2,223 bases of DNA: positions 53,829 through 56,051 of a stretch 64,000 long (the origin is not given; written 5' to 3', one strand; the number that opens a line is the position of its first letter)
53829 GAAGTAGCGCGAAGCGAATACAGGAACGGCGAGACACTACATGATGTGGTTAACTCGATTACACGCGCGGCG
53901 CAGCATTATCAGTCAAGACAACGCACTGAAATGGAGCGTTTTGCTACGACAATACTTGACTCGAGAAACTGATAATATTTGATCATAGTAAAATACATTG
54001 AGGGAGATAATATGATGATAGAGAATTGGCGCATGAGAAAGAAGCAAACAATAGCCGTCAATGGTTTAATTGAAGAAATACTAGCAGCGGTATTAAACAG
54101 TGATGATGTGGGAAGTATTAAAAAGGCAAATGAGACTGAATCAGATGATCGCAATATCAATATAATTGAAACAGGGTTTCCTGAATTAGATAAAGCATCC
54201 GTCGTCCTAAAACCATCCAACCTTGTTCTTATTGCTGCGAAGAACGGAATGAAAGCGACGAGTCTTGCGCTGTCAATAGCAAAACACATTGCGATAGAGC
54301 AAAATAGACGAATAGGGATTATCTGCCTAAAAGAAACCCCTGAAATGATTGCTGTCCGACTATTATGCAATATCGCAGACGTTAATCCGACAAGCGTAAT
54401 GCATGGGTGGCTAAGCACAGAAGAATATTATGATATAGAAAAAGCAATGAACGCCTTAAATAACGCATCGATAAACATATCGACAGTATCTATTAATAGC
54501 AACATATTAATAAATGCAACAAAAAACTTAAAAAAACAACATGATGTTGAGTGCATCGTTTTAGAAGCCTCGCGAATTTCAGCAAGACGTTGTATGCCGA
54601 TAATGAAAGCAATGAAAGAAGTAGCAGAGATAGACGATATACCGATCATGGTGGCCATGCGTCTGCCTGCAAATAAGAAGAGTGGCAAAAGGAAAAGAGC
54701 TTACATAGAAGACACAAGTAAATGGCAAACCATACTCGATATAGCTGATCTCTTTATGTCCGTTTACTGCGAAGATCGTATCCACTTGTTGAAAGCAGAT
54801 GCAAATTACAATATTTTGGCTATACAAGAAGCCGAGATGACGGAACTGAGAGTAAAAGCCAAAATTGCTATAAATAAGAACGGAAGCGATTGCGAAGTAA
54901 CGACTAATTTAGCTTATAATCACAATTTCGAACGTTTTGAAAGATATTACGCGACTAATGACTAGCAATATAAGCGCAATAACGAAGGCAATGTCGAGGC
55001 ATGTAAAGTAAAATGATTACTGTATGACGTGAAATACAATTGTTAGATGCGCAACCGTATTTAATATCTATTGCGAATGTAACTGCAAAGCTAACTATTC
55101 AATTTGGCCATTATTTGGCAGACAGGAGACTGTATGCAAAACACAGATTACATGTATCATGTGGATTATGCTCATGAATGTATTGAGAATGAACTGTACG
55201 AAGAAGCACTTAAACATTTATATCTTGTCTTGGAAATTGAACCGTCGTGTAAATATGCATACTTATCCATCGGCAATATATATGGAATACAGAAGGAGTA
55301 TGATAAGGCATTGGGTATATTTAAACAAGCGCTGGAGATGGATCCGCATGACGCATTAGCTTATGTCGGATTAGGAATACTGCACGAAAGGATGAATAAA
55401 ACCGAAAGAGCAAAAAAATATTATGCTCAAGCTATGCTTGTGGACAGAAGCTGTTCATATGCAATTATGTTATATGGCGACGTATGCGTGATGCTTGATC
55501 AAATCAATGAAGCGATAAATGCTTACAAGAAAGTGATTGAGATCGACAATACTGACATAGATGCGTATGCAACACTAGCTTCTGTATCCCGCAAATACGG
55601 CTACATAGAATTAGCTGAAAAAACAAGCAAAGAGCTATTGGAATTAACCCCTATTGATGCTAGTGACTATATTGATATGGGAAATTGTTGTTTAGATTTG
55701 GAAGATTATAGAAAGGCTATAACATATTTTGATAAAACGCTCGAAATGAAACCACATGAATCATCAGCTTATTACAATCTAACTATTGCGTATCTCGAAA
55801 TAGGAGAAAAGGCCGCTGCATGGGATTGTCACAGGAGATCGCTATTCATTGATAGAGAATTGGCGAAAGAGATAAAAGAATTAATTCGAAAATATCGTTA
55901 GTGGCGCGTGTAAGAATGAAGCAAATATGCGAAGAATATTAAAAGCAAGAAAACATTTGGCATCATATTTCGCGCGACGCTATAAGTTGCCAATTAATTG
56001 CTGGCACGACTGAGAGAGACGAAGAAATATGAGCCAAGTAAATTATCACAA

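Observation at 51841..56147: AT-rich 4-gene island (PD-(D/E)xK protein, DUF932-like, degenerate DnaB-C-like, TPR protein) with no integrase, bounded on the left by a copy of the hairpin repeat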

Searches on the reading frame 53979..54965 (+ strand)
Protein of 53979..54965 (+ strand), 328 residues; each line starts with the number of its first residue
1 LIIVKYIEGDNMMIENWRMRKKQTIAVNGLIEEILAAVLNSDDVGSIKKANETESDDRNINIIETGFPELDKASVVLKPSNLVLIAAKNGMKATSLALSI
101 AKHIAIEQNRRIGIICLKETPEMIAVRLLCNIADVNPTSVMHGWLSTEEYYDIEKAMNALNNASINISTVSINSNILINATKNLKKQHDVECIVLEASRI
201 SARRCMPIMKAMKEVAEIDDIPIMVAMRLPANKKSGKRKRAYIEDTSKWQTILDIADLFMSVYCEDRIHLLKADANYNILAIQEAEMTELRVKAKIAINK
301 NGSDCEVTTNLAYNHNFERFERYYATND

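Call 3: search_protein_families(library=pfam, proteins=[window:53979-54965:+], max_evalue=0.1)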
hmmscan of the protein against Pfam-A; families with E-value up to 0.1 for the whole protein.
window:53979-54965:+ (328 aa): 2 families
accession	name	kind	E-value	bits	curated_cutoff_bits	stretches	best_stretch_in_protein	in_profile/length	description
PF03796.21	DnaB_C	-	8.4e-24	84.8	27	1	63-321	2-254/255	DnaB-like helicase C terminal domain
PF21466.3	GH101_dom-5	-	0.053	13.8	27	0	229-317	11-96/145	Endo-alpha-N-acetylgalactosaminidase, domain 5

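Call 4: search_protein_families(library=padloc, proteins=[window:53979-54965:+], max_evalue=0.1)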
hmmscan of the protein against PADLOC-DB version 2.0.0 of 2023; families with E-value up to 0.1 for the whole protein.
window:53979-54965:+ (328 aa): 0 families

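Call 5: search_protein_families(library=phrogs, proteins=[window:53979-54965:+], max_evalue=0.1)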
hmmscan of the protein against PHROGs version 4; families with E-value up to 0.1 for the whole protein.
window:53979-54965:+ (328 aa): 4 families
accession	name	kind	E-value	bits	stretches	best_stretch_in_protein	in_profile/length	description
phrog_243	-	DNA, RNA and nucleotide metabolism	5.8e-07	29.7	1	63-263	21-223/273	DnaB-like replicative helicase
phrog_239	-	DNA, RNA and nucleotide metabolism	2.3e-06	27.9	1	58-195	337-474/801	DNA primase/helicase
phrog_23150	-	unknown function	0.013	16.1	1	60-102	174-216/217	-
phrog_26509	-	unknown function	0.07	14.6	0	14-69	7-63/96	-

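Call 9: find_encoding_contigs(protein=window:53979-54965:+, flank=10000, max_places=10)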
Protein window:53979-54965:+ (328 aa): no gene with exactly this product is on record in the collection.

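Call 10: find_homologous_proteins(query=window:53979-54965:+)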
Query window:53979-54965:+ (328 aa): 11 proteins with E <= 0.001 among 1018 candidates.
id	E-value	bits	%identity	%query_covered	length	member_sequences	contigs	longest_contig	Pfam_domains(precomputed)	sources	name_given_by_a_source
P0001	2.9e-194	662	98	97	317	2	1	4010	PF03796.22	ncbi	-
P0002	3.7e-6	45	22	62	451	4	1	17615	PF06745.20,PF03796.22,PF00772.27,PF13481.13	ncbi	-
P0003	1.0e-5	43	24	62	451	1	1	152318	PF06745.20,PF03796.22,PF00772.27,PF13481.13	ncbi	-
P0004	1.8e-5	42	23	62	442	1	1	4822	PF06745.20,PF03796.22,PF00772.27,PF13481.13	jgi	jgi:replicative DNA helicase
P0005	2.2e-5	42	22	62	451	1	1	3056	PF06745.20,PF03796.22,PF00772.27,PF13481.13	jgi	jgi:replicative DNA helicase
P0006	4.6e-5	41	22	62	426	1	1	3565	PF06745.20,PF03796.22,PF00772.27,PF13481.13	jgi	jgi:replicative DNA helicase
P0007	5.3e-5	41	22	62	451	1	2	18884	PF06745.20,PF03796.22,PF00772.27,PF13481.13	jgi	jgi:replicative DNA helicase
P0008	5.3e-5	41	22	62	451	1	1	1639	PF06745.20,PF03796.22,PF00772.27,PF13481.13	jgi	-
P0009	5.3e-5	41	22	62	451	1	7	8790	PF06745.20,PF03796.22,PF00772.27,PF13481.13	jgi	jgi:replicative DNA helicase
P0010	1.7e-4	39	22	62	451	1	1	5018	PF06745.20,PF03796.22,PF00772.27,PF13481.13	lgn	-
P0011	2.7e-4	39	23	62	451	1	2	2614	PF06745.20,PF03796.22,PF00772.27,PF13481.13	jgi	jgi:replicative DNA helicase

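Call 11: find_encoding_contigs(protein=P0001, flank=10000, max_places=10)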
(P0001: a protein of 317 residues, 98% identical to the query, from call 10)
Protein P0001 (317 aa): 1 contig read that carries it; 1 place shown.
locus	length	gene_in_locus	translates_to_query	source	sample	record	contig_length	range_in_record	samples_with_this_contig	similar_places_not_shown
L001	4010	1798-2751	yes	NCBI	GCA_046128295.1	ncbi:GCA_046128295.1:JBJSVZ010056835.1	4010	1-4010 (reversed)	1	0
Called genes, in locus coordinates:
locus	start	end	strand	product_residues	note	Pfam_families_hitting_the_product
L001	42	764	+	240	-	-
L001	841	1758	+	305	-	PF06067:DUF932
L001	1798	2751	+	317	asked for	PF03796:DnaB_C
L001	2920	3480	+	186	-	-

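Call 23: search_protein_representatives(protein=window:53979-54965:+)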
Query: 328 residues. Proteins with E-value up to 0.001 (for the whole library): 6513; up to 1e-10: 305; up to 1e-30: 2. The best 150 are listed.
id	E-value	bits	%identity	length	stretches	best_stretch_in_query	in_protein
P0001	9.3e-195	662.0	98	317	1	12-328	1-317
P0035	8.3e-33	130.4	33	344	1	48-303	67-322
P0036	3.4e-29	118.6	35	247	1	84-322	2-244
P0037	3.2e-23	99.0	30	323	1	57-323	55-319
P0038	7.2e-20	88.0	31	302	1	63-243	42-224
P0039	4.2e-18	82.2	27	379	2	52-205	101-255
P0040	6.7e-17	78.2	26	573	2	60-171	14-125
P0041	4.0e-16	75.7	29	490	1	59-322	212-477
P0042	5.9e-16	75.1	28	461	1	56-326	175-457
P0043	6.5e-16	75.0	29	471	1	48-326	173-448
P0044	8.6e-16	74.6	29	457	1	54-266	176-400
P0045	3.0e-15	72.8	29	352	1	61-264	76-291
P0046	4.3e-15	72.3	32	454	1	63-266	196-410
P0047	5.2e-15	72.0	29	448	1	51-266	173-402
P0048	5.5e-15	72.0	26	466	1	46-306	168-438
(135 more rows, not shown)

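Call 29: find_encoding_contigs(protein=P0035, flank=10000, max_places=3)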
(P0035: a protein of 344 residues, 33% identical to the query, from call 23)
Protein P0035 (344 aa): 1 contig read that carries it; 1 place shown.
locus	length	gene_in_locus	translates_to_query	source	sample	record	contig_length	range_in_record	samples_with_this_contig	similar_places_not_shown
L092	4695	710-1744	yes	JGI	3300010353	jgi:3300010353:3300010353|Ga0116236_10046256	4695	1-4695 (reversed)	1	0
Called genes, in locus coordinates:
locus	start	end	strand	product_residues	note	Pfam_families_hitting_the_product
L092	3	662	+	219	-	?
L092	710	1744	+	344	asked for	PF03796:DnaB_C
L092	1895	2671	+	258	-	PF23914:TPR_CcmH_CycH (faint), PF00515:TPR_1, PF07719:TPR_2 (weak), PF13181:TPR_8 (weak), PF00515:TPR_1 (weak), PF13432:TPR_16 (weak), PF21033:RMD1-3 (weak), PF13414:TPR_11 (weak), +10 more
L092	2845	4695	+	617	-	?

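Call 30: find_encoding_contigs(protein=P0037, flank=10000, max_places=3)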
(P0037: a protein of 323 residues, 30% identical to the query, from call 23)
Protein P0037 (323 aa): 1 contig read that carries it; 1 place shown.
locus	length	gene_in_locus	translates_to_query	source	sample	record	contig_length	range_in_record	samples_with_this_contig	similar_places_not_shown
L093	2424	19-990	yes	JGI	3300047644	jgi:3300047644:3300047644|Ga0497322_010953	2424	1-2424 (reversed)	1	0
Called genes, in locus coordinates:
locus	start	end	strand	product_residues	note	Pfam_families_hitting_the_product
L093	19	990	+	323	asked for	PF03796:DnaB_C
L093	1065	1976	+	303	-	PF06067:DUF932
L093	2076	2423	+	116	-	?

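Call 62: search_protein_families(library=ncbifam, proteins=[window:54012-54965:+], max_evalue=0.01)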
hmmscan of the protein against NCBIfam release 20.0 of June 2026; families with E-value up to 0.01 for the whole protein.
window:54012-54965:+ (317 aa): 15 families
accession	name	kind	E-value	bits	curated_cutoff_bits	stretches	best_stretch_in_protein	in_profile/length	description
TIGR00665.1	DnaB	equivalog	4.5e-24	85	385.25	1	36-312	162-433/435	replicative DNA helicase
NF004384.0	PRK05748.1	equivalog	1.2e-23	83.4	525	1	36-312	170-442/452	replicative DNA helicase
NF006443.0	PRK08760.1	equivalog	7.4e-18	64.1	741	1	43-255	203-425/476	replicative DNA helicase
NF006606.0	PRK09165.1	equivalog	1.4e-17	63.5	540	1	34-313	182-488/497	replicative DNA helicase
NF004109.0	PRK05595.1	equivalog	2.7e-17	62.6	737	1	46-255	178-397/444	replicative DNA helicase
NF005852.0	PRK07773.1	equivalog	2.8e-17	62.3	780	1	36-185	184-334/886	replicative DNA helicase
TIGR03600.1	phage_DnaB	exception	5.7e-16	58.5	498.65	1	37-258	162-393/421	phage replicative helicase, DnaB family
NF006306.0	PRK08506.1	equivalog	1.6e-15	56.7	596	1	35-310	160-449/472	replicative DNA helicase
NF004967.0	PRK06321.1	equivalog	1.2e-14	54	751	1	39-187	196-345/472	replicative DNA helicase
NF005945.0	PRK08006.1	equivalog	1.7e-13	50.2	898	1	48-312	203-463/471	replicative DNA helicase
NF006458.0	PRK08840.1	equivalog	3.1e-13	49.2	884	1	49-256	197-416/464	replicative DNA helicase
NF005424.0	PRK07004.1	equivalog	3.9e-13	48.7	834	1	40-255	185-410/460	replicative DNA helicase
NF040583.1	dnaB_SPI-7_type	exception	7.9e-11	41.6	655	1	42-185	167-315/434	SPI-7-type island replicative DNA helicase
NF005369.0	PRK06904.1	equivalog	1.5e-10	40.4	809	1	34-254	189-421/474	replicative DNA helicase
NF005240.0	PRK06749.1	subfamily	1.3e-09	37.4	686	1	40-189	157-308/428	replicative DNA helicase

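Call 82: search_protein_families(library=padloc, proteins=[L093:19-990:+], max_evalue=0.001)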
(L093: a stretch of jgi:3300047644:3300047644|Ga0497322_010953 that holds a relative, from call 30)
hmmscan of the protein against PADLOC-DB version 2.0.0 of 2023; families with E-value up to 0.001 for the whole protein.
L093:19-990:+ (323 aa): 1 family
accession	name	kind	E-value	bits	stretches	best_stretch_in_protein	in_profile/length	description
PDLC04140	mad8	-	0.00012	19.8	1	71-126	20-70/314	mads_8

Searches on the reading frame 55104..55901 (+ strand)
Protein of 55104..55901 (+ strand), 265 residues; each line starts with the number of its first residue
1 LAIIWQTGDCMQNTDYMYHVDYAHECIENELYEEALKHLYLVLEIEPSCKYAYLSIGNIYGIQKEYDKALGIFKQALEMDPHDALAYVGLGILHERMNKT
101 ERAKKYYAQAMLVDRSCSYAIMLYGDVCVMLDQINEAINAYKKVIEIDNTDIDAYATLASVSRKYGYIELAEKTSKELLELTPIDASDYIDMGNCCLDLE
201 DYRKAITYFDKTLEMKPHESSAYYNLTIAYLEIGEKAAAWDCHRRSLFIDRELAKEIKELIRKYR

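Call 3: search_protein_families(library=pfam, proteins=[window:55104-55901:+], max_evalue=0.1)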
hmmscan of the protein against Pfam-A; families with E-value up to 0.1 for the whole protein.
window:55104-55901:+ (265 aa): 33 families (the best 25 are shown)
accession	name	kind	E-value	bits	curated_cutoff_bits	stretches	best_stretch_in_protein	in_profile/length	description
PF00515.34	TPR_1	-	2.2e-27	94.1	27.8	4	52-83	3-34/34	Tetratricopeptide repeat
PF13181.12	TPR_8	-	2.4e-22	77.6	25.7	4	52-82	3-33/34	Tetratricopeptide repeat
PF07719.23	TPR_2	-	5.3e-22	76.5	27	4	52-83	3-34/34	Tetratricopeptide repeat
PF14559.12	TPR_19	-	1.3e-21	77.1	25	3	63-123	4-64/68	Tetratricopeptide repeat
PF13424.12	TPR_12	-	7.7e-21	74.5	30.1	4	52-111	5-72/77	Tetratricopeptide repeat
PF13414.12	TPR_11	-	1.5e-20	73.1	26.8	3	125-159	1-35/42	TPR repeat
PF13431.12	TPR_17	-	2.6e-19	68.3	24.4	2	73-104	2-33/34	Tetratricopeptide repeat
PF13428.12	TPR_14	-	3e-16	58.7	23.5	1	53-92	4-43/44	Tetratricopeptide repeat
PF13432.12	TPR_16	-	1.4e-14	54.6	32.7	3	197-239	8-50/65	Tetratricopeptide repeat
PF13176.12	TPR_7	-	1.9e-11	43.5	27.9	0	52-81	1-32/36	Tetratricopeptide repeat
PF23914.1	TPR_CcmH_CycH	-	1e-10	42.1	42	1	122-222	54-157/158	Cytochrome c-type biogenesis protein H TPR domain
PF13371.12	TPR_9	-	6.3e-10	39.4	35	2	58-111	3-56/73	Tetratricopeptide repeat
PF12895.13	ANAPC3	-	3.3e-07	30.9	27.2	1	63-143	2-81/82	Anaphase-promoting complex, cyclosome, subunit 3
PF25063.1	ARM_TT21_C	-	3.5e-06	27.5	35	1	23-83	102-162/209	Tetratricopeptide repeat protein 21 C-terminal ARM domain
PF13374.12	TPR_10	-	4.7e-06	26.9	27.5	1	52-79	4-31/42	Tetratricopeptide repeat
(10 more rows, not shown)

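Call 4: search_protein_families(library=padloc, proteins=[window:55104-55901:+], max_evalue=0.1)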
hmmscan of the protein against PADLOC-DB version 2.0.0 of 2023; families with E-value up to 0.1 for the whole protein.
window:55104-55901:+ (265 aa): 5 families
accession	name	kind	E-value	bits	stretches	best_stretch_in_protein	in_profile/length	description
PDLC01169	TPR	-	2.9e-07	28.2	1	36-117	92-182/252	TPR repeats containing protein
PDLC01101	PrimPol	-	6.5e-07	26.4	2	19-88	36-102/490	adaptation polymerase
PDLC05053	PDC-S62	-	0.0024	14.5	1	177-246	325-396/566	-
PDLC04781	PDC-M71B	-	0.0052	13.5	0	25-111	323-410/515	-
PDLC04782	PDC-M71B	-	0.0064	13.4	1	52-180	106-235/525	-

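Call 5: search_protein_families(library=phrogs, proteins=[window:55104-55901:+], max_evalue=0.1)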
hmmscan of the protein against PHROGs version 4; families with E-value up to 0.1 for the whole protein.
window:55104-55901:+ (265 aa): 9 families
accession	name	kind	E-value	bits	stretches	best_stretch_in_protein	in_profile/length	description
phrog_7590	-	unknown function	2.5e-16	61.2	2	87-239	58-210/234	-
phrog_26187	-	unknown function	1e-06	28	1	97-165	223-291/1016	-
phrog_22932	-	unknown function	1.4e-05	24.7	1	32-112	295-372/646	-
phrog_13126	-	moron, auxiliary metabolic gene and host takeover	0.0098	16.1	0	130-221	241-344/394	beta-1,4-glycosyltransferase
phrog_20642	-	unknown function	0.01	16.4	0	199-234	164-199/280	-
phrog_8741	-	unknown function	0.012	15.8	0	60-111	196-249/380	-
phrog_36377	-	unknown function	0.04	13.3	0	136-223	69-154/628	-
phrog_6246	-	unknown function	0.064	14.4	0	144-180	37-73/113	-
phrog_29844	-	unknown function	0.069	14.5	0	67-89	14-36/123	-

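Call 62: search_protein_families(library=ncbifam, proteins=[window:55104-55901:+], max_evalue=0.01)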
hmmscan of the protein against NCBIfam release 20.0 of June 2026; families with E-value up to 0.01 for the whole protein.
window:55104-55901:+ (265 aa): 35 families (the best 25 are shown)
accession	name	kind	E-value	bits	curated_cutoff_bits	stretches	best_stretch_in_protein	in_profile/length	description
NF040959.1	MamA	equivalog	3e-21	75.8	200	2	127-246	80-199/204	magnetosome protein MamA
TIGR02917.1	PEP_TPR_lipo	equivalog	3.1e-20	71.7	312.2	1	33-235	618-819/899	XrtA/PEP-CTERM system TPR-repeat protein PrsT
TIGR02552.1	LcrH_SycD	equivalog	6.1e-18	64.9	104.8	2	22-112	24-114/136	SycD/LcrH family type III secretion system chaperone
TIGR02521.1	type_IV_pilW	equivalog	2.4e-17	63.3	154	2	133-262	46-177/234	type IV pilus biogenesis/stability protein PilW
NF033920.0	C39_PA2778_fam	equivalog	1.2e-14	54.3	150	3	4-112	144-252/255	PA2778 family cysteine peptidase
NF033758.1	gliding_GltE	equivalog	6.4e-13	48.4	225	2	73-179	75-181/411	adventurous gliding motility TPR repeat lipoprotein GltE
TIGR00540.1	TPR_hemY_coli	hypoth_equivalog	8e-12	44.6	142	2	53-110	329-385/385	heme biosynthesis-associated TPR protein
NF008757.0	PRK11788.1-5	equivalog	9.4e-12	44.8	363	2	96-220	192-316/388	lipopolysaccharide assembly protein LapB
NF008520.0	PRK11447.1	equivalog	1.7e-11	42.7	858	1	97-164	364-431/1157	cellulose synthase complex outer membrane protein BcsC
TIGR00990.1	3a0801s09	subfamily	1e-10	40.9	757.25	2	43-150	392-499/615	mitochondrial import receptor subunit TOM70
NF033762.1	social_mot_Tgl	equivalog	1.3e-09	37.8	225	2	69-146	50-128/252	social motility TPR repeat lipoprotein Tgl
NF040561.1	PrimPol_Msp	equivalog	1.5e-09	37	200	1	184-238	23-77/515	CRISPR-associated primase-polymerase type A1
NF008391.2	PRK11189.1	equivalog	2e-09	37.4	250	2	42-105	91-154/297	lipoprotein NlpI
NF008756.0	PRK11788.1-4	equivalog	4.4e-09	35.9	474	2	18-81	182-245/389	lipopolysaccharide assembly protein LapB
NF047507.1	TPR_BatC_Lepto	exception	1.1e-07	31.5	175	1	168-226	78-136/214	TPR repeat-containing protein BatC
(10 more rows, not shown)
